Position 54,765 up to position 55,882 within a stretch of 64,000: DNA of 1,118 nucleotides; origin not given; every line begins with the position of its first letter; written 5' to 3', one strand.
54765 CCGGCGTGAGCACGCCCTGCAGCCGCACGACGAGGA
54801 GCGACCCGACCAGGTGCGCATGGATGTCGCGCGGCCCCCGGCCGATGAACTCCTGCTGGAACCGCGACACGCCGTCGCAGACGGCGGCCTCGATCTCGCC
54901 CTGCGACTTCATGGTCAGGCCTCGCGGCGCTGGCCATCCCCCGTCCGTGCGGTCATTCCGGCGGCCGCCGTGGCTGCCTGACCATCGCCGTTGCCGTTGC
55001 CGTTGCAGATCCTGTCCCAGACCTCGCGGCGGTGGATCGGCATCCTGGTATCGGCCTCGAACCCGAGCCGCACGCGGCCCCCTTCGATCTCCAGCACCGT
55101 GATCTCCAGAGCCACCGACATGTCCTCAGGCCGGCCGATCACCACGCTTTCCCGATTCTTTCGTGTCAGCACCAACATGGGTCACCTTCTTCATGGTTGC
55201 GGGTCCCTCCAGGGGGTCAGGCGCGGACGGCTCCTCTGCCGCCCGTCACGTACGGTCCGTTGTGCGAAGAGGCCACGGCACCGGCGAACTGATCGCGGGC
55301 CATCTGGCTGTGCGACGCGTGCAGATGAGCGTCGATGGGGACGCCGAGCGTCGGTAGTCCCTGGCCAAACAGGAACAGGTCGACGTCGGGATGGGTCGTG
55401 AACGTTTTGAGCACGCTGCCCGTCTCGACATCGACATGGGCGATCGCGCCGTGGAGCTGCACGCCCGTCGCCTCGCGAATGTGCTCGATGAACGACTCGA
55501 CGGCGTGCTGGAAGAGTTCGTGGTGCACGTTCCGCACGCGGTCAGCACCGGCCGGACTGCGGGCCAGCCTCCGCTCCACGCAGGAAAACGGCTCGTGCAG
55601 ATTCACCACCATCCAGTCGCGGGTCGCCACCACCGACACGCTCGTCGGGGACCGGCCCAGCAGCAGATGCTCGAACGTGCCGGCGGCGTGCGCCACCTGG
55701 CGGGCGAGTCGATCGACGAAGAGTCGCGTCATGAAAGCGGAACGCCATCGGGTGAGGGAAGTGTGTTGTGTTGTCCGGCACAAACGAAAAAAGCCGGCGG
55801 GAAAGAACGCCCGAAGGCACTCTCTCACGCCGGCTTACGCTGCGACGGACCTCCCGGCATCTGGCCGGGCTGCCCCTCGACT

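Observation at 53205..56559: CsrA homolog sandwiched between DUF2294/MpsC-like paralogs with a response-regulator PP2C phosphatase, divergent from the DAB cluster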

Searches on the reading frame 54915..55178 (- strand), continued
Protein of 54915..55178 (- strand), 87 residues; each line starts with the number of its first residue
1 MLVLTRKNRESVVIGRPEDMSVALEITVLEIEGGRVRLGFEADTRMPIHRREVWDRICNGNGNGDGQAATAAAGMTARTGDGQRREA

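Call 21: find_related_loci(query=A1, collection=genome_contigs, flank=10000)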
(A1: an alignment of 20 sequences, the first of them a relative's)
Query A1 (87 aa) in genome_contigs; peptide patterns used: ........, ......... (x = any residue, [..] = any of these).
140 stretches matched a pattern; 118 encode a relative of the query (tblastn E <= 1e-3); the best 80 are kept; 80 distinct loci.
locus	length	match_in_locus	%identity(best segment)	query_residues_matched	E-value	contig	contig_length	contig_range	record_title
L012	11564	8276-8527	95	1-86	4e-49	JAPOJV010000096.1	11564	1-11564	MAG: bacterium isolate bin72 k141_738863_length_11564_cov_17.9747, whole genome shotgun sequence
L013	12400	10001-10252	94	1-86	8e-49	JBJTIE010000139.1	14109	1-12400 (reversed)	MAG: Planctomycetaceae bacterium isolate samp_4313_metabat2_206 samp_4313_681077, whole genome shotgun sequence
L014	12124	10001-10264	90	1-87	1e-41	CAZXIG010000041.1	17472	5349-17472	MAG TPA_asm: uncultured Candidatus Kuenenia sp. isolate binchicken_co393_25 genome assembly, contig: NODE_2202_length_17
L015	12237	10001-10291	77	1-86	1e-41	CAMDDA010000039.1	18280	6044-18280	MAG: Candidatus Kuenenia stuttgartiensis isolate MiE-22jul19-122 genome assembly, contig: MiE-22jul19-C2735, whole genom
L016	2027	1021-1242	86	1-74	2e-38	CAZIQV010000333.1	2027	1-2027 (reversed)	MAG TPA_asm: uncultured Chitinophagaceae bacterium isolate binchicken_co334_154 genome assembly, contig: NODE_135599_len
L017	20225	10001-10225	80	1-81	3e-38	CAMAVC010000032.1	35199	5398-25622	MAG: Planctomicrobium piriforme isolate GE-03apr19-210 genome assembly, contig: GE-03apr19-C1101, whole genome shotgun s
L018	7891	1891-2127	83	1-84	2e-38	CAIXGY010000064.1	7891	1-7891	MAG: uncultured Planctomycetaceae bacterium isolate LaPlata-a_bin-0093 genome assembly, contig: bin-0093:064/338, whole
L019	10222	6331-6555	84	1-75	2e-38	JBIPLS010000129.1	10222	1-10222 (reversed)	MAG: Pirellulales bacterium isolate ME2013-08-30_3300042905_group4_bin3 Rohwer_bin1712_scaffold_9319_c1, whole genome sh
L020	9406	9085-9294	87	1-70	5e-38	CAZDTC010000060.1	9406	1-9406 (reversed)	MAG TPA_asm: uncultured Candidatus Kuenenia sp. isolate SRP124364_co1_19 genome assembly, contig: NODE_8700_length_9406_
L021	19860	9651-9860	87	1-70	3e-38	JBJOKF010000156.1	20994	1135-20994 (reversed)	MAG: Planctomycetota bacterium isolate stroublescreek_2019_sw_WHONDRS-S19S_0089_B_bin.80 scaffold_1620706, whole genome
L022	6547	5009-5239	79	1-77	1e-37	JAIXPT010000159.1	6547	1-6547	MAG: Planctomycetaceae bacterium isolate C1_MAG_00073 C1_MAG_00073_000000000354, whole genome shotgun sequence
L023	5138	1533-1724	95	1-64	3e-37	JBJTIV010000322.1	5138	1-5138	MAG: Planctomycetaceae bacterium isolate samp_4312_metabat2_113 samp_4312_1205496, whole genome shotgun sequence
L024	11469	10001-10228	74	1-82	1e-36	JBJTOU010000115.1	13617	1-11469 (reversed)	MAG: Planctomycetia bacterium isolate samp_4449_semibin_290 samp_4449_1208452, whole genome shotgun sequence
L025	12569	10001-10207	86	1-69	8e-37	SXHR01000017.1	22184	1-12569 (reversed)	MAG: Planctomycetaceae bacterium isolate F1-120-MAGs027 F1-120__c78641, whole genome shotgun sequence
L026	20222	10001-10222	84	1-72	1e-36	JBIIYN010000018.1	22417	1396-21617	MAG: Pirellulales bacterium isolate ME2005-09-19_3300034101_group2_bin96 Rohwer_bin1735_scaffold_1240_c1, whole genome s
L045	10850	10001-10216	78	1-72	6e-35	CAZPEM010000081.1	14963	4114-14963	MAG TPA_asm: uncultured Chitinophagaceae bacterium isolate SRP124364_co1_136 genome assembly, contig: NODE_4178_length_1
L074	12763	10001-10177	90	1-59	3e-32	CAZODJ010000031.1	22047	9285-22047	MAG TPA_asm: uncultured Candidatus Kuenenia sp. isolate SRP318679_co1_377 genome assembly, contig: NODE_3766_length_2204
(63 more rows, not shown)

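Call 60: search_protein_families(library=pfam, proteins=[L074:5063-6058:+, L074:6055-6945:+, L045:3170-5062:+, L010:3179-4045:+, L010:4129-5064:+, L074:2311-4773:-, L074:7082-8239:-, L001:6019-6396:-], max_evalue=0.01)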
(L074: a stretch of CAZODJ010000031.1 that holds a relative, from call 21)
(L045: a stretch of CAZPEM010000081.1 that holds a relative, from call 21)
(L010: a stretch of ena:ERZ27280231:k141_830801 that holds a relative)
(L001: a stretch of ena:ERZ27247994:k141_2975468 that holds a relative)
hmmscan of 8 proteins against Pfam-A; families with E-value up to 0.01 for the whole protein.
L074:5063-6058:+ (331 aa): 1 family
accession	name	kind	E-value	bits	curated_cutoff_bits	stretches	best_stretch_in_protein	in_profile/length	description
PF07589.16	PEP-CTERM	-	0.00046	20.6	20.7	1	282-303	1-21/24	PEP-CTERM motif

L074:6055-6945:+ (296 aa): 0 families

L045:3170-5062:+ (630 aa): 1 family
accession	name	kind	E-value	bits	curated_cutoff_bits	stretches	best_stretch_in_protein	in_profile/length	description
PF07589.16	PEP-CTERM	-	3.7e-05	24.1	20.7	0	589-612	1-23/24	PEP-CTERM motif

L010:3179-4045:+ (288 aa): 1 family
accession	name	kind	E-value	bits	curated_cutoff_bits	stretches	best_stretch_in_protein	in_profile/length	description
PF07589.16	PEP-CTERM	-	0.0044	17.5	20.7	1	251-276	1-24/24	PEP-CTERM motif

L010:4129-5064:+ (311 aa): 1 family
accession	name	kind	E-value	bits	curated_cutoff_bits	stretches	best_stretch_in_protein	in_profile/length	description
PF07589.16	PEP-CTERM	-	0.00097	19.6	20.7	1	282-308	1-23/24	PEP-CTERM motif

L074:2311-4773:- (820 aa): 3 families
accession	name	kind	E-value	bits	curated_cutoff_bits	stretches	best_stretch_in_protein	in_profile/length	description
PF10412.15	TrwB_AAD_bind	-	1.8e-06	27.6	20.5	1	58-102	12-56/387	Type IV secretion-system coupling protein DNA-binding domain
PF01935.23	DUF87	-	9.9e-06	26.2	23.2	1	56-103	17-66/220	Helicase HerA, central domain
PF05872.18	HerA_C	-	8.9e-05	21.8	22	1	53-104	13-64/502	Helicase HerA-like C-terminal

L074:7082-8239:- (385 aa): 1 family
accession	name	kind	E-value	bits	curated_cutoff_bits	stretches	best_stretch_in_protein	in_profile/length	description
PF07585.17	BBP7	-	1.5e-06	28.1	26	0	307-385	265-350/350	Putative beta barrel porin-7 (BBP7)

L001:6019-6396:- (125 aa): 0 families

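Call 61: search_protein_families(library=ncbifam, proteins=[L074:5063-6058:+, L074:6055-6945:+, L045:3170-5062:+, L010:3179-4045:+, L010:4129-5064:+, L074:2311-4773:-, L074:7082-8239:-], max_evalue=0.01)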
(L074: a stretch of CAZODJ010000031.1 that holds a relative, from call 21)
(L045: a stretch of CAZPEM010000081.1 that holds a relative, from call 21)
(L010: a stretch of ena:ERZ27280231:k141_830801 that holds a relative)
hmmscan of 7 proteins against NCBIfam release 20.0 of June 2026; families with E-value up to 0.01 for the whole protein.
L074:5063-6058:+ (331 aa): 3 families
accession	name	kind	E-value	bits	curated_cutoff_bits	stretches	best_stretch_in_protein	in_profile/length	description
NF045504.1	Xrt_dep_XDD4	subfamily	1.7e-46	158.7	40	1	58-278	2-201/202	XDD4 family exosortase-dependent surface protein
NF038124.1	PEP_CTERM_TLD_A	exception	0.0066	16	100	0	261-305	196-233/235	PEP_CTERM-anchored TLD domain-containing protein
NF038129.1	PEP_NF038129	equivalog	0.0068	16.3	65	0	247-305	136-191/194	NF038129 family PEP-CTERM protein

L074:6055-6945:+ (296 aa): 0 families

L045:3170-5062:+ (630 aa): 7 families
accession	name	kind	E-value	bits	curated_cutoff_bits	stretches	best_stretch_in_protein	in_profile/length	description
NF038129.1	PEP_NF038129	equivalog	1.4e-05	25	65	0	249-312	138-194/194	NF038129 family PEP-CTERM protein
NF041927.1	Xrt_dep_XDP1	equivalog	0.00019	21.5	125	0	569-612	196-241/242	exosortase-dependent surface protein XDP1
NF038124.1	PEP_CTERM_TLD_A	exception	0.00033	20.3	100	0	272-312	196-235/235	PEP_CTERM-anchored TLD domain-containing protein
NF041538.1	PEP_EDSA_1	subfamily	0.001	18.8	100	0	286-312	283-306/307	EDSAP-1 family PEP-CTERM protein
NF038120.1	PEP_CTERM_QFxxD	subfamily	0.0021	18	80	0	587-612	190-214/215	NF038120 family PEP-CTERM protein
NF038119.1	PEP_CTERM_MHFG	equivalog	0.0053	17.1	100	0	272-312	220-260/260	MHFG family PEP-CTERM protein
NF033947.0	PEP-cistern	hypoth_equivalog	0.0064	16.3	60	0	582-611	165-194/195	cistern family PEP-CTERM protein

L010:3179-4045:+ (288 aa): 1 family
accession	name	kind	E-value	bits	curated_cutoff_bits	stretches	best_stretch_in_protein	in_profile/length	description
NF045504.1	Xrt_dep_XDD4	subfamily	2.2e-32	112.6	40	1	45-247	11-201/202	XDD4 family exosortase-dependent surface protein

L010:4129-5064:+ (311 aa): 0 families

L074:2311-4773:- (820 aa): 6 families
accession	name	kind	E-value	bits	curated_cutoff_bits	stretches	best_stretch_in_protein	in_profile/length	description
TIGR03743.1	SXT_TraD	subfamily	1.3e-06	27.1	366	1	51-100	165-214/636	conjugative transfer system coupling protein TraD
NF041017.1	DNA_import_CedB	equivalog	1.7e-06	26.9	700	1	61-103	275-318/590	DNA import protein CedB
NF033849.1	ser_rich_anae_1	subfamily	1.2e-05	22.9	650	1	378-428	1052-1102/1163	serine-rich protein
NF042943.1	HerA_antiphage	equivalog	0.0026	16.4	800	1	344-434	426-520/566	anti-phage-associated helicase HerA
NF045975.1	VirB4_plasma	equivalog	0.0061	14.3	590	0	62-100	516-554/894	Mbov_0397 family ICE element conjugal transfer ATPase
NF053655.1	CedD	equivalog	0.0087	14.8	600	0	58-108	218-268/527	DNA-translocating ATPase CedD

L074:7082-8239:- (385 aa): 0 families

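Call 72: search_dna_similar(query=window:54915-55178:-, collection=plasmids, mode=protein, max_evalue=0.001, max_rows=15)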
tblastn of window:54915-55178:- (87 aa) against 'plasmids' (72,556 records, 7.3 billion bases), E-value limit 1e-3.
Records with a match: 30; places in all: 31; records where one place covers at least 80% of the query: 0.
Best place of each record, by identity: <60% 30.
By first word of the organism name: Pseudomonas 13; Xanthomonas 10; Legionella 2; Rhodanobacter 1; Marinobacter 1; Priestia 1; Flagellatimonas 1; Vibrio 1.
By predicted mobility (MOB-suite, as given by PLSDB): non-mobilizable 18; conjugative 9; mobilizable 3.
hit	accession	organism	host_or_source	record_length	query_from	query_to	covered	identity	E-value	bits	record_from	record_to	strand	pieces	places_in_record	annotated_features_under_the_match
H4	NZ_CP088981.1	Rhodanobacter denitrificans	soil,well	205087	1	57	66%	45.6%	6e-7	52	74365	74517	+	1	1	csrA: carbon storage regulator CsrA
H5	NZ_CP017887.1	Pseudomonas frederiksbergensis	whole organism,glacial stream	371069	1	57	66%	45.6%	3e-6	50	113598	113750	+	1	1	csrA: carbon storage regulator CsrA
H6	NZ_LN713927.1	Pseudomonas fluorescens SBW25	-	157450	1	57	66%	45.6%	6e-6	49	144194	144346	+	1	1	csrA: carbon storage regulator CsrA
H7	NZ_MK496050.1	Pseudomonas sp.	-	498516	1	57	66%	45.6%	4e-4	44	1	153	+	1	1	csrA: carbon storage regulator CsrA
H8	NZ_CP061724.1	Pseudomonas putida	a feces sample of migratory birds origin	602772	1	57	66%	45.6%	4e-4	44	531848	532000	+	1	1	csrA: carbon storage regulator CsrA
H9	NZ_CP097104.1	Pseudomonas sp. NY11382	Homo sapiens,Airway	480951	1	57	66%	45.6%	5e-4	44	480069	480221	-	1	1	csrA: carbon storage regulator CsrA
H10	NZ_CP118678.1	Pseudomonas juntendi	chicken,feces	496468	1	57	66%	45.6%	5e-4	44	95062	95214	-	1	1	csrA: carbon storage regulator CsrA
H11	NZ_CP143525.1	Pseudomonas putida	culture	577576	1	57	66%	45.6%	5e-4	44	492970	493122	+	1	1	csrA: carbon storage regulator CsrA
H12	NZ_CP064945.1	Pseudomonas fulva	Homo sapiens,bile specimen,bile ...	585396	1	57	66%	45.6%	5e-4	44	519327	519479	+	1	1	csrA: carbon storage regulator CsrA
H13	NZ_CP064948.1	Pseudomonas fulva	Homo sapiens,pleural fluid,pleural ...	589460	1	57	66%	45.6%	5e-4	44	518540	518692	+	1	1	csrA: carbon storage regulator CsrA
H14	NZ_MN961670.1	Pseudomonas putida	Homo sapiens,urine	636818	1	57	66%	45.6%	5e-4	44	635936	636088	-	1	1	csrA: carbon storage regulator CsrA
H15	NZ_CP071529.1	Legionella lytica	Acanthamoeba castellanii,bacterial ...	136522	1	57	66%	43.9%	2e-5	48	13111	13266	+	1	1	none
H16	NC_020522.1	Legionella pneumophila subsp. pneumophila LPE509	-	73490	1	57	66%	43.9%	4e-5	47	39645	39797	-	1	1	csrA: carbon storage regulator CsrA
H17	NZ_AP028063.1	Marinobacter shengliensis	-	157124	2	57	64%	44.6%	5e-4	44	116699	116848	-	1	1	carbon storage regulator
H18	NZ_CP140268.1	Priestia megaterium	Single cell,ginseng rhizosphere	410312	1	57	66%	42.1%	3e-5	47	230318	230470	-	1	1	csrA: carbon storage regulator CsrA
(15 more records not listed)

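Call 94: search_solved_structures(query=window:54915-55178:-, max_evalue=0.001, show_alignments=2)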
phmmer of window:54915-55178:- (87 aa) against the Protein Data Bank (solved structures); distinct sequences matched with E-value up to 0.001: 8.
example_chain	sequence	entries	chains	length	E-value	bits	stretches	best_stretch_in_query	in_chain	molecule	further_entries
5dmb_D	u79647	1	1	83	1e-06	32.3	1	2-63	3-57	Carbon storage regulator homolog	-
2jpp_A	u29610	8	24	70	6.1e-06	29.8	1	1-60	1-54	Translational repressor | Carbon storage regulator homolog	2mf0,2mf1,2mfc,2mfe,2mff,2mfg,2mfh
1t3o_A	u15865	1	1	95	8.3e-06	29.3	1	1-65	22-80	Carbon storage regulator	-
7yr6_E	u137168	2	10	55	1.2e-05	28.8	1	1-57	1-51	Translational regulator CsrA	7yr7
1y00_A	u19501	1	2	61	1.5e-05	28.5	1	1-58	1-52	Carbon storage regulator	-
2bti_A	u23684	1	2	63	1.8e-05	28.3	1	1-57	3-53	CARBON STORAGE REGULATOR HOMOLOG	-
5z38_F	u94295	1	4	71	2.1e-05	28.1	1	1-57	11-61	wild type CsrA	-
1vpz_A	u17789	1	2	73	2.3e-05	27.9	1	1-58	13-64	Carbon storage regulator homolog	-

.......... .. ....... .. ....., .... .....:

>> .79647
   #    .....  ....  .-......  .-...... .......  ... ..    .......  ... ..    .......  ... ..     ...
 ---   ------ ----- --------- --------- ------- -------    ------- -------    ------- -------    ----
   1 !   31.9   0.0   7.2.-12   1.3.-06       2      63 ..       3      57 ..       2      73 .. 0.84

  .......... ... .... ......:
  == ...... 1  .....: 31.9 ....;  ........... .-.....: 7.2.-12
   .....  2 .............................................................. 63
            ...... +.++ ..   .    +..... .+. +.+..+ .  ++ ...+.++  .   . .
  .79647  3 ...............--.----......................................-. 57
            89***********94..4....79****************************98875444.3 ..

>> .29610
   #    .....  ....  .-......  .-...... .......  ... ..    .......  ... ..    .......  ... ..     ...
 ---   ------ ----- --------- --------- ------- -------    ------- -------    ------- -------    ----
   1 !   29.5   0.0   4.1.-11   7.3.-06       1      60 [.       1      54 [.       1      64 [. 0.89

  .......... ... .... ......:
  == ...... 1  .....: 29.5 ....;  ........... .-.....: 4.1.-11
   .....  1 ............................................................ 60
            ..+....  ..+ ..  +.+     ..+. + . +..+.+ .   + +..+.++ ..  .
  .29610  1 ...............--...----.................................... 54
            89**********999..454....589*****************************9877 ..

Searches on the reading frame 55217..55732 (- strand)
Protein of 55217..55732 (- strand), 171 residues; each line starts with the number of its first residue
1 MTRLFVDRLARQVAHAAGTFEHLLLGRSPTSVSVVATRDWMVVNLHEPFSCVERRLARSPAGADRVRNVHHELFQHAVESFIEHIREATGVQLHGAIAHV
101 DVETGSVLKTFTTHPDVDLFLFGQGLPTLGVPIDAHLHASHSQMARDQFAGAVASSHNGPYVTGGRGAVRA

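Call 3: search_protein_families(library=pfam, proteins=[window:55217-55732:-], max_evalue=0.01)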
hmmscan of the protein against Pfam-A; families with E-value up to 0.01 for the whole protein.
window:55217-55732:- (171 aa): 1 family
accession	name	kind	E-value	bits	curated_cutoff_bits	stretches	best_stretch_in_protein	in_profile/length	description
PF10057.14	MpsC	-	6.9e-14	52.3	23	1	9-112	5-108/111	Na+-translocating membrane potential-generating system (MpsC)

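Call 4: search_protein_families(library=ncbifam, proteins=[window:55217-55732:-], max_evalue=0.01)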
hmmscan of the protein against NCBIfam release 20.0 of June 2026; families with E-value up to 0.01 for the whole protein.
window:55217-55732:- (171 aa): 0 families

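Call 31: find_homologous_proteins(query=window:55217-55732:-)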
Query window:55217-55732:- (171 aa): 132 proteins with E <= 0.001 among 305 candidates; the best 120 are listed.
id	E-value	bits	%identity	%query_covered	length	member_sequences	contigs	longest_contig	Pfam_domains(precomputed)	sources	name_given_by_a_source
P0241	1.1e-105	368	98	100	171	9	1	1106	PF10057.15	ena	-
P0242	1.1e-89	316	85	100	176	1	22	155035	PF10057.15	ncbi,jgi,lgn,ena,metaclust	jgi:uncharacterized protein YbcI|metaclust:\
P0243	2.1e-89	315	84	100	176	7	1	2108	PF10057.15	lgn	-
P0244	1.2e-88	313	85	100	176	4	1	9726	PF10057.15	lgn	-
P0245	5.8e-88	311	84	100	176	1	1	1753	PF10057.15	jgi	-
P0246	1.1e-87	310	84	100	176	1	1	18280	PF10057.15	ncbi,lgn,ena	-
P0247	7.7e-87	307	84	100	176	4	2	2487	PF10057.15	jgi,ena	jgi:uncharacterized protein YbcI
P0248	8.0e-86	304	82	100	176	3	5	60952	PF10057.15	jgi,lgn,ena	-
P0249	1.1e-85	303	83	100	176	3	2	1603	PF10057.15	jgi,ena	jgi:uncharacterized protein YbcI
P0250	3.0e-83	295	81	100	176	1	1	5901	PF10057.15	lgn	-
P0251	1.3e-82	293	79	100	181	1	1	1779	PF10057.15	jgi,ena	-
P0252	4.6e-79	282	77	100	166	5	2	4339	PF10057.15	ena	-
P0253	2.8e-77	276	76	100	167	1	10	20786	PF10057.15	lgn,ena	-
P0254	8.1e-77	274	74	100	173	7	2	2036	PF10057.15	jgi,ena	-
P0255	1.4e-70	254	70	100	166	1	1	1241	PF10057.15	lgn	-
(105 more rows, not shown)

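Call 44: predict_structure(alignment_id=A3)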
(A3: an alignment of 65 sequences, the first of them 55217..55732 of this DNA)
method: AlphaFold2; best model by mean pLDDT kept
length: 171 residues; sequences in the alignment: 65
mean_pLDDT: 77.5   pTM: 0.69
mean pLDDT of the five models: 77.5, 76.4, 75.5, 75.5, 75.1
residues with pLDDT >= 90: 101; 70-90: 13; 50-70: 19; < 50: 38
segments of 3 or more residues with pLDDT < 50: 121-134, 149-171
pLDDT, mean of each block of 10 residues (from residue 1): 81 98 95 91 95 98 98 96 97 93 94 75 41 50 51 38 31 31
secondary structure, 60 per line:
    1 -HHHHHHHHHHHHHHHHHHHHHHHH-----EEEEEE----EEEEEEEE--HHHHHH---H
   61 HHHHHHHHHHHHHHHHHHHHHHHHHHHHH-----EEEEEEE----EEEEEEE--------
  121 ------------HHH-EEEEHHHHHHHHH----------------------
elements in order: H2-25 E31-36 E41-48 H51-56 H60-89 E95-101 E106-112 E137-140 H141-149
